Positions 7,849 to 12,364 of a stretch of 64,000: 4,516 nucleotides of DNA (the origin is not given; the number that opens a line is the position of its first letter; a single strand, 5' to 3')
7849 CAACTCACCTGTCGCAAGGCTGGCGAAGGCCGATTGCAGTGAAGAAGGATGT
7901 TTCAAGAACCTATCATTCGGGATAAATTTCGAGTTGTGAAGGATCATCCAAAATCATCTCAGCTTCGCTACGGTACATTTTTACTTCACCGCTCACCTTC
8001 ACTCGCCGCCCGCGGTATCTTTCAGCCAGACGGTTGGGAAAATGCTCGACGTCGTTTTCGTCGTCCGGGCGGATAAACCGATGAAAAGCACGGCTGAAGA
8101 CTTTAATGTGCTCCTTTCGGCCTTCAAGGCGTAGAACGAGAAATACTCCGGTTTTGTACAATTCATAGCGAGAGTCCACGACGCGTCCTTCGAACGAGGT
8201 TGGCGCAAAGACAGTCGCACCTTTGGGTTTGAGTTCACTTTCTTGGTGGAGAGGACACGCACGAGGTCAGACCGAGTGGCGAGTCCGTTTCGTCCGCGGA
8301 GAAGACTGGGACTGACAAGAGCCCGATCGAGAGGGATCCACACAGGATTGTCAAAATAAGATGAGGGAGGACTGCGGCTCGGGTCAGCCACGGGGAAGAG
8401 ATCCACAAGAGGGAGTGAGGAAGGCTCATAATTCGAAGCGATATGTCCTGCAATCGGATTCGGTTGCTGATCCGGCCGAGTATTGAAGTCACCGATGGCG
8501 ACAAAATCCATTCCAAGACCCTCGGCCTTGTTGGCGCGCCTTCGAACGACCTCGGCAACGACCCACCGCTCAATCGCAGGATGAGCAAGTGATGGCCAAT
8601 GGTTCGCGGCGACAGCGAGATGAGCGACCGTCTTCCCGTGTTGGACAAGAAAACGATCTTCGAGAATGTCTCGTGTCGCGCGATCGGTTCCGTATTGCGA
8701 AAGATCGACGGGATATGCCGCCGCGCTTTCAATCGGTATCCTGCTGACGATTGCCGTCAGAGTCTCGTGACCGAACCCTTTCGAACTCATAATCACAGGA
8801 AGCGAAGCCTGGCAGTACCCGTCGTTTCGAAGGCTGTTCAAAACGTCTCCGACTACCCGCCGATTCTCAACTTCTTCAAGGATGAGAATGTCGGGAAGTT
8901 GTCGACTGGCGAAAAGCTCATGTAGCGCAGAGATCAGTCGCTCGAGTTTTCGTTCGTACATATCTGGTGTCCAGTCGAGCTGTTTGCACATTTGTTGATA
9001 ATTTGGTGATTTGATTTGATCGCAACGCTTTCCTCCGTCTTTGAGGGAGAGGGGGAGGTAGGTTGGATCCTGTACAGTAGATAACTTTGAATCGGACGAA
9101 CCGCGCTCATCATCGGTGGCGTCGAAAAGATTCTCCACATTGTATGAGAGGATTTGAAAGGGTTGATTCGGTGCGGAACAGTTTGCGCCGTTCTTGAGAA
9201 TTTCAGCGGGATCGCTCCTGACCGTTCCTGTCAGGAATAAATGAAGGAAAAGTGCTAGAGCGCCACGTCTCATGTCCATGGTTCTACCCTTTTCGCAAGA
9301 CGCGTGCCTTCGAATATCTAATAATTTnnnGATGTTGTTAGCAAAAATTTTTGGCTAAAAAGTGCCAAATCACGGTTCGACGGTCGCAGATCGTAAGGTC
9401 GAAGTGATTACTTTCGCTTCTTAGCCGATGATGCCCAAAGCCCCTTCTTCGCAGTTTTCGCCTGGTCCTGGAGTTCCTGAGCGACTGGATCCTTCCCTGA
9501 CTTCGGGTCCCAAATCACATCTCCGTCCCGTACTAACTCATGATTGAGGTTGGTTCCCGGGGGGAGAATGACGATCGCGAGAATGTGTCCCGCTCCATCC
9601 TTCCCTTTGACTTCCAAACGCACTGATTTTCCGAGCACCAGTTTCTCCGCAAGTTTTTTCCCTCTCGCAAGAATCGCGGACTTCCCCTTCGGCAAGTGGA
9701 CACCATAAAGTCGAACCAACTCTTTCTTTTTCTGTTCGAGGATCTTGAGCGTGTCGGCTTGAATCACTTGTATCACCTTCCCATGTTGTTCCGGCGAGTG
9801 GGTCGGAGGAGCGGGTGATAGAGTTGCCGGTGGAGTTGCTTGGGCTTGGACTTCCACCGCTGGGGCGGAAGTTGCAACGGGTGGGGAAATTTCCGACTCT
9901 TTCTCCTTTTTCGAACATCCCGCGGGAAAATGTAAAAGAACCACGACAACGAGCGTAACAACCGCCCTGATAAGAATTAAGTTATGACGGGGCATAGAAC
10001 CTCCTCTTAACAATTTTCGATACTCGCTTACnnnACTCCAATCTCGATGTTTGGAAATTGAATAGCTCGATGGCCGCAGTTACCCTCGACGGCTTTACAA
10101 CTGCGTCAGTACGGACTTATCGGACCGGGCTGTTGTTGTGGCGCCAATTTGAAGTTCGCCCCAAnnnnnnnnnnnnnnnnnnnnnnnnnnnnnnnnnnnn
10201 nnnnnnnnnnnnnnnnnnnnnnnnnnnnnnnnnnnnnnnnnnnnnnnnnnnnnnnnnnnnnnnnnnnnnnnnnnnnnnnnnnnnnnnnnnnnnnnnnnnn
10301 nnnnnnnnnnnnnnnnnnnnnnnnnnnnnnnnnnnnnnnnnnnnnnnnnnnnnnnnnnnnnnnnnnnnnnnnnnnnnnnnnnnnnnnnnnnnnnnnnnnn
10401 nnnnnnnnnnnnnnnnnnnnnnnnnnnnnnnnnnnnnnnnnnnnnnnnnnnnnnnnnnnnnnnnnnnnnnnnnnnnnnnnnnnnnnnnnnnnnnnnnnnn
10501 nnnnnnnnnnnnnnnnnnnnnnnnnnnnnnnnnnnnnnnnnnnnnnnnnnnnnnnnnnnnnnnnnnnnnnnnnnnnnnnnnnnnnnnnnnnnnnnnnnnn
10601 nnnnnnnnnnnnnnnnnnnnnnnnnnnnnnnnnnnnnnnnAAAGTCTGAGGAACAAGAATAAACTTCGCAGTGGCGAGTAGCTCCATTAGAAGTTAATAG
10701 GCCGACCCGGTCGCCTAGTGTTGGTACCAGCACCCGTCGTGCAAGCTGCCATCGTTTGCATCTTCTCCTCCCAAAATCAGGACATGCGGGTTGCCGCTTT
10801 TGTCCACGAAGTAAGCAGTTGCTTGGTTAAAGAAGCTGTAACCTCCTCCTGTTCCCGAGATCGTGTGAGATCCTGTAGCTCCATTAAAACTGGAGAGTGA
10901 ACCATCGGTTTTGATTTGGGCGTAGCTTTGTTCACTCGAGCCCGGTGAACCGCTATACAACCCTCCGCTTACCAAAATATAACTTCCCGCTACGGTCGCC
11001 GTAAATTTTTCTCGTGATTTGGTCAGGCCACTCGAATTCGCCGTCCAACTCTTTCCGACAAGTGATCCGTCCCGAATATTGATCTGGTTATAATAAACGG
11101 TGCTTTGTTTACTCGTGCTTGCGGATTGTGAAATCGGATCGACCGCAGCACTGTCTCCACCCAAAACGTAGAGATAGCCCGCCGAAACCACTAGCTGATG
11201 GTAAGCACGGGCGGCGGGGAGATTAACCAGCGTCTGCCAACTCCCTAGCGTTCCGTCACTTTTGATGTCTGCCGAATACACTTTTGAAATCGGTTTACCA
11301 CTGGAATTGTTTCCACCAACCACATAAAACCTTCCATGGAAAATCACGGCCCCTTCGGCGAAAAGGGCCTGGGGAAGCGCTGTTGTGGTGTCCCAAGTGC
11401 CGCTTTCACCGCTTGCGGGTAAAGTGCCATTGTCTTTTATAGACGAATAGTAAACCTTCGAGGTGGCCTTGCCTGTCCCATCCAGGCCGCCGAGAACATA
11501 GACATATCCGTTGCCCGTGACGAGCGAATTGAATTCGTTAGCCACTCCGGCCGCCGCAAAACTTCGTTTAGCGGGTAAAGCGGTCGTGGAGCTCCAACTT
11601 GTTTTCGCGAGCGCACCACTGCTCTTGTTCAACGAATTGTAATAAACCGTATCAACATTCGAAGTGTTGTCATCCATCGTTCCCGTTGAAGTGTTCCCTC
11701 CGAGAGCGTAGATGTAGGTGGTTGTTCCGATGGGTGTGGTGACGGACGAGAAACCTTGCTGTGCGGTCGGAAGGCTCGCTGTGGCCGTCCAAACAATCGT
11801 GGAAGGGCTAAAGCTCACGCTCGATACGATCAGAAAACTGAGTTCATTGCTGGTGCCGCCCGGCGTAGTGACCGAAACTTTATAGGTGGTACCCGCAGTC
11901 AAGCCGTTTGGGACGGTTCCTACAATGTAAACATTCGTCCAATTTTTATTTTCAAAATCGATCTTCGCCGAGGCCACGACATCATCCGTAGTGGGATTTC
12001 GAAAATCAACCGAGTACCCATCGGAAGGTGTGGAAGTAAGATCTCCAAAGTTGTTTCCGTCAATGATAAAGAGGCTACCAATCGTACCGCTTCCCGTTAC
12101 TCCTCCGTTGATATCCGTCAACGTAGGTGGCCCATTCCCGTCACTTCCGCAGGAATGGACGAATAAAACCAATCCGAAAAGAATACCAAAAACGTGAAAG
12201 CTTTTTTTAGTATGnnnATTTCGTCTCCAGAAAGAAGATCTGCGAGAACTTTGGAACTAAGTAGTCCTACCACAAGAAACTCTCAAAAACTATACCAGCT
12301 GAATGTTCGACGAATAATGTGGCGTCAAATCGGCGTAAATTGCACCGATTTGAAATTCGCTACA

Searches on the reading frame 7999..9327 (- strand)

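Call 33: search_protein_families(library=ncbifam, proteins=[window:7999-9327:-], max_evalue=0.00001)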
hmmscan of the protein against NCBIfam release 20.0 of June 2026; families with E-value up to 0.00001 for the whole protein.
window:7999-9327:- (442 aa): 0 families

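Call 55: search_protein_families(library=pfam, proteins=[window:7999-9327:-], max_evalue=0.0001)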
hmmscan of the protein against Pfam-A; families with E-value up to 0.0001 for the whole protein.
window:7999-9327:- (442 aa): 2 families
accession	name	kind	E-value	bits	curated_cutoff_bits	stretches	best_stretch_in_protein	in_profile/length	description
PF19580.5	Exo_endo_phos_3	-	4.2e-12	46.2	27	1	117-343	30-253/311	Endonuclease/Exonuclease/phosphatase family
PF03372.29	Exo_endo_phos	-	1.2e-10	42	24.5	1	135-345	22-209/225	Endonuclease/Exonuclease/phosphatase family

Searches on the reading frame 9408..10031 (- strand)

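Call 55: search_protein_families(library=pfam, proteins=[window:9408-10031:-], max_evalue=0.0001)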
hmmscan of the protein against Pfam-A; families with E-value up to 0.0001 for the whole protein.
window:9408-10031:- (207 aa): 1 family
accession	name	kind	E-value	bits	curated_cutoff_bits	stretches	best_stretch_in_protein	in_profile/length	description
PF00565.23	SNase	-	1.6e-11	45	21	1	106-200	2-106/107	Staphylococcal nuclease homologue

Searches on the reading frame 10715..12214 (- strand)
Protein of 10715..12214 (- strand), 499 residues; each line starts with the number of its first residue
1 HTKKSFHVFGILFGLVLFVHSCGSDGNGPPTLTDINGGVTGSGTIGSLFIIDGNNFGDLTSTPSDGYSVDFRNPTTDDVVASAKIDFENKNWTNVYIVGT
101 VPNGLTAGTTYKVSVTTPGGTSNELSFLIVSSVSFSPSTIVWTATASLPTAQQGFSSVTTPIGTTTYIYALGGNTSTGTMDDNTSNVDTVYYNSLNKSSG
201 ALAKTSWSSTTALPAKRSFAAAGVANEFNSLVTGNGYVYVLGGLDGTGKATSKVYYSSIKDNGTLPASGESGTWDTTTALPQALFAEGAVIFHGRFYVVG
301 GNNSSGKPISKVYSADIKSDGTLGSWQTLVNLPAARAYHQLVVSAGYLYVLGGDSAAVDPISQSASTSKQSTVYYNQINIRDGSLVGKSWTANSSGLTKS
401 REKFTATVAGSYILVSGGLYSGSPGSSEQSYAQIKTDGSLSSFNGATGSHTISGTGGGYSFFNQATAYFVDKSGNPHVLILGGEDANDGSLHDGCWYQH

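Call 33: search_protein_families(library=ncbifam, proteins=[window:10715-12214:-], max_evalue=0.00001)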
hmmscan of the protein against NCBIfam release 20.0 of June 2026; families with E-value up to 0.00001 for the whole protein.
window:10715-12214:- (499 aa): 2 families
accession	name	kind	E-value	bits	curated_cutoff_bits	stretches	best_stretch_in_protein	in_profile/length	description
TIGR03547.1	muta_rot_YjhT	subfamily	6.4e-07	28.8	256.35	0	271-315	299-343/346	YjhT family mutarotase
NF010730.0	PRK14131.1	subfamily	6.8e-07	28.3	416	0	284-370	291-376/384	N-acetylneuraminate epimerase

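Call 55: search_protein_families(library=pfam, proteins=[window:10715-12214:-], max_evalue=0.0001)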
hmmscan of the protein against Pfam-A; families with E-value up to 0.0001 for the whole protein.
window:10715-12214:- (499 aa): 6 families
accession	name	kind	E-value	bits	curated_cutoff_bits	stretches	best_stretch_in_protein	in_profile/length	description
PF24681.1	Kelch_KLHDC2_KLHL20_DRC7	-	4.3e-12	46.3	50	1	168-418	11-221/221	KLHDC2/KLHL20/DRC7 Kelch-repeats domain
PF13964.12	Kelch_6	-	3.4e-10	40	25.3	0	228-262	4-38/50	Kelch motif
PF24981.1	Beta-prop_ATRN-LZTR1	-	4.4e-09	36.4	50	1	203-419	75-280/289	Attractin/LZTR1 beta-propeller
PF01344.31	Kelch_1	-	1.1e-08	34.9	20.1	0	230-256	6-31/46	Kelch motif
PF13415.12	Kelch_3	-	4.5e-06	27.1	22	0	295-340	3-44/48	Galactose oxidase, central domain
PF24996.1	NANM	-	5.5e-06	25.9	45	0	133-317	169-343/350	N-acetylneuraminate epimerase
